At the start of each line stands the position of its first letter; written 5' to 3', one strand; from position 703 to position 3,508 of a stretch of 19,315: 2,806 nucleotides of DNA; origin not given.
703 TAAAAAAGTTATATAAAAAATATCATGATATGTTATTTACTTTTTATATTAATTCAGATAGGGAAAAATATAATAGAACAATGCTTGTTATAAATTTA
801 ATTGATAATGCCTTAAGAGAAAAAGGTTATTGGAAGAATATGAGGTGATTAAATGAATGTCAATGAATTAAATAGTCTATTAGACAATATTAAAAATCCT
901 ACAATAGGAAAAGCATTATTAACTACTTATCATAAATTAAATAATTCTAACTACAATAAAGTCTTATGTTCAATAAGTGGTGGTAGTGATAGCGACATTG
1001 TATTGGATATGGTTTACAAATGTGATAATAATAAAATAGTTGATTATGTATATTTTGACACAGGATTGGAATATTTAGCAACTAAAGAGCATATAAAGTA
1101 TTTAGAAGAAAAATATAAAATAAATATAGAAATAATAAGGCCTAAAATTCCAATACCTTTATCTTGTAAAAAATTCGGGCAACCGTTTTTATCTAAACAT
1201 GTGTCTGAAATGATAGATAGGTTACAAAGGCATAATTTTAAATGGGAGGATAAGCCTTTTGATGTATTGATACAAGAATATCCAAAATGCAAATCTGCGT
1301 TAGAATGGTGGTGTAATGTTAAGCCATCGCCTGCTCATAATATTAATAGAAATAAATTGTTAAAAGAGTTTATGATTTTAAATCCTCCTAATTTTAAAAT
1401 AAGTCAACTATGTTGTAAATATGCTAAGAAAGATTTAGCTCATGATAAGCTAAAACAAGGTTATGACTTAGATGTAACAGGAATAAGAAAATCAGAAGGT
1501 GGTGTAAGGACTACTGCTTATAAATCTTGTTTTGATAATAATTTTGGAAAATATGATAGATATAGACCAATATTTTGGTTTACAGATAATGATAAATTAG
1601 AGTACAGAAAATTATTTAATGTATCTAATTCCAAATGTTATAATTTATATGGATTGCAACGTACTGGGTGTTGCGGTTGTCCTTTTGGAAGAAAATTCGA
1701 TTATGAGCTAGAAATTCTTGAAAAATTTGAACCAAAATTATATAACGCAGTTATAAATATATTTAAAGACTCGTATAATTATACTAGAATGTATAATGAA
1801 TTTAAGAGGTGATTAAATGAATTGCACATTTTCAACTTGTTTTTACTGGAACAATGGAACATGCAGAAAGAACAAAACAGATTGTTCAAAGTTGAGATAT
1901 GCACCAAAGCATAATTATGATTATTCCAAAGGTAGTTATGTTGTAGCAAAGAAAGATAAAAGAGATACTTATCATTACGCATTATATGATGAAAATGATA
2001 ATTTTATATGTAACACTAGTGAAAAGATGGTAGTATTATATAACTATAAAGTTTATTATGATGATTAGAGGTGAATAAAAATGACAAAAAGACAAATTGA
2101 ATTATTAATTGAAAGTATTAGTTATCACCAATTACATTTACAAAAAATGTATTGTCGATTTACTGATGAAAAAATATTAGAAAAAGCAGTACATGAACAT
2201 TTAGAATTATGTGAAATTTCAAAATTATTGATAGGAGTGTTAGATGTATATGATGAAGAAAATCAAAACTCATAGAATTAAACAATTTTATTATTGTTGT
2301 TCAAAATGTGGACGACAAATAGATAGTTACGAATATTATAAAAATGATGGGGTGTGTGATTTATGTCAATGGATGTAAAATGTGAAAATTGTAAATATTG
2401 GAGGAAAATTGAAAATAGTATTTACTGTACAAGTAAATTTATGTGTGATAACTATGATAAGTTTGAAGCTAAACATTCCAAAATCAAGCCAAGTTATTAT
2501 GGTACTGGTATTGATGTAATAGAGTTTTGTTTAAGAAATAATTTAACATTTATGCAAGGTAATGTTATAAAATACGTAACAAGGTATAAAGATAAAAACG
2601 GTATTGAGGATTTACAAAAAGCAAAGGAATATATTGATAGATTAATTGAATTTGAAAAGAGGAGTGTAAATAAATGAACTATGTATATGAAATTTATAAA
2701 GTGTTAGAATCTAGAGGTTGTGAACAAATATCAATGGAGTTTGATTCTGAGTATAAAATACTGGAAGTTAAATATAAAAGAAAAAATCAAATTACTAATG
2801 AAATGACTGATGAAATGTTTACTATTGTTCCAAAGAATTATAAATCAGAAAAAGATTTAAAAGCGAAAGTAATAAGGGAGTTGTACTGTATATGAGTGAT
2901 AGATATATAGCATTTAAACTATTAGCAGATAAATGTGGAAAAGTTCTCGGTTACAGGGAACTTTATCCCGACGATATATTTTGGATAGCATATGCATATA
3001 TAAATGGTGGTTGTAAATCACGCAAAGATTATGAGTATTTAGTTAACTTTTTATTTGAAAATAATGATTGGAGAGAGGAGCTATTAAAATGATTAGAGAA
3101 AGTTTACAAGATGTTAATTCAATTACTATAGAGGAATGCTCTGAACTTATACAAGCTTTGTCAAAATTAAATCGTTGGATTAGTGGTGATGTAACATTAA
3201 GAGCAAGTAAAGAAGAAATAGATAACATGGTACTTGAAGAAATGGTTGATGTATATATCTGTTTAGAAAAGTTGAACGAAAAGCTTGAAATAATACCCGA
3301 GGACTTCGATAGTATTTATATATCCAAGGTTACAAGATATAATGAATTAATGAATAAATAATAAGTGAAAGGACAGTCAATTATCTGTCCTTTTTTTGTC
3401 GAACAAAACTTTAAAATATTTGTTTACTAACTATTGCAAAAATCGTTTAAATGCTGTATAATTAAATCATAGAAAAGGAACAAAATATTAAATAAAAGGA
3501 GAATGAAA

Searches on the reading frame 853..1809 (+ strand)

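Call 12: search_protein_families(library=phrogs, proteins=[window:853-1809:+], max_evalue=0.001)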
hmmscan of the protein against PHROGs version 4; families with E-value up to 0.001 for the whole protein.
window:853-1809:+ (319 aa): 3 families
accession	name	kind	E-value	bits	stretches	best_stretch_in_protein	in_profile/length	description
phrog_424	-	moron, auxiliary metabolic gene and host takeover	1.2e-28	101.3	1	34-312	160-373/460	phosphoadenosine phosphosulfate reductase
phrog_2302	-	moron, auxiliary metabolic gene and host takeover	1.1e-11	45.3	1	193-317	152-282/381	phosphoadenosine phosphosulfate reductase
phrog_15238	-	unknown function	3.1e-05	24.9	1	36-97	13-78/215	-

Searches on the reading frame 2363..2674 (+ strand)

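Call 75: search_protein_families(library=phrogs, proteins=[window:2363-2674:+], max_evalue=0.01)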
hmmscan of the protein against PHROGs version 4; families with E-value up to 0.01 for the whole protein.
window:2363-2674:+ (104 aa): 23 families
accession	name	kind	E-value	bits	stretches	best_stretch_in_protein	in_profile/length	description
phrog_236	-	other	3.6e-24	87.1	1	6-100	209-307/431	nucleotide kinase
phrog_4897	-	other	3.4e-17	64.2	1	8-96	83-178/186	kinase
phrog_1689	-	other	5.7e-16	60.1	1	4-97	131-233/243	nucleotide kinase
phrog_4943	-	unknown function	1.1e-15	59.6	1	29-101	80-162/166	-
phrog_4472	-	other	4.2e-14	53.3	1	36-102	10-81/100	nucleotide kinase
phrog_5839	-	unknown function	4.3e-14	53.6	1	35-102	2-71/128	-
phrog_25460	-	unknown function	7.1e-14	52.8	1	15-99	50-141/144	-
phrog_11324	-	other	1.1e-13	52.9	1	37-97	7-70/139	nucleotide kinase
phrog_23238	-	unknown function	9.9e-13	49.3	1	36-99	129-194/196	-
phrog_4824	-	unknown function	2.4e-10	41.5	1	37-95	3-60/128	-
phrog_10602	-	other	7.9e-10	40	1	61-96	126-161/168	nucleotide kinase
phrog_20651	-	unknown function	4.9e-09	37.1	1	15-95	111-192/214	-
phrog_2387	-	other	5e-09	37.5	1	41-96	7-69/147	nucleotide kinase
phrog_32578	-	unknown function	7.7e-08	33.4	1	45-97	28-80/221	-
phrog_11450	-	unknown function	2.2e-07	31.1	1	42-101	328-391/394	-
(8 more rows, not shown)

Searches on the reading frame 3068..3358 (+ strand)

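Call 75: search_protein_families(library=phrogs, proteins=[window:3068-3358:+], max_evalue=0.01)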
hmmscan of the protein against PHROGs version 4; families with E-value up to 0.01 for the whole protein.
window:3068-3358:+ (97 aa): 2 families
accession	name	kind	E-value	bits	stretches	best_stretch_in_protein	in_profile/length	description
phrog_2245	-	other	8.1e-09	36.6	1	19-95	140-205/218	nucleoside triphosphate pyrophosphohydrolase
phrog_4856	-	other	8.5e-06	26.6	1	16-91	90-163/195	nucleoside triphosphate pyrophosphohydrolase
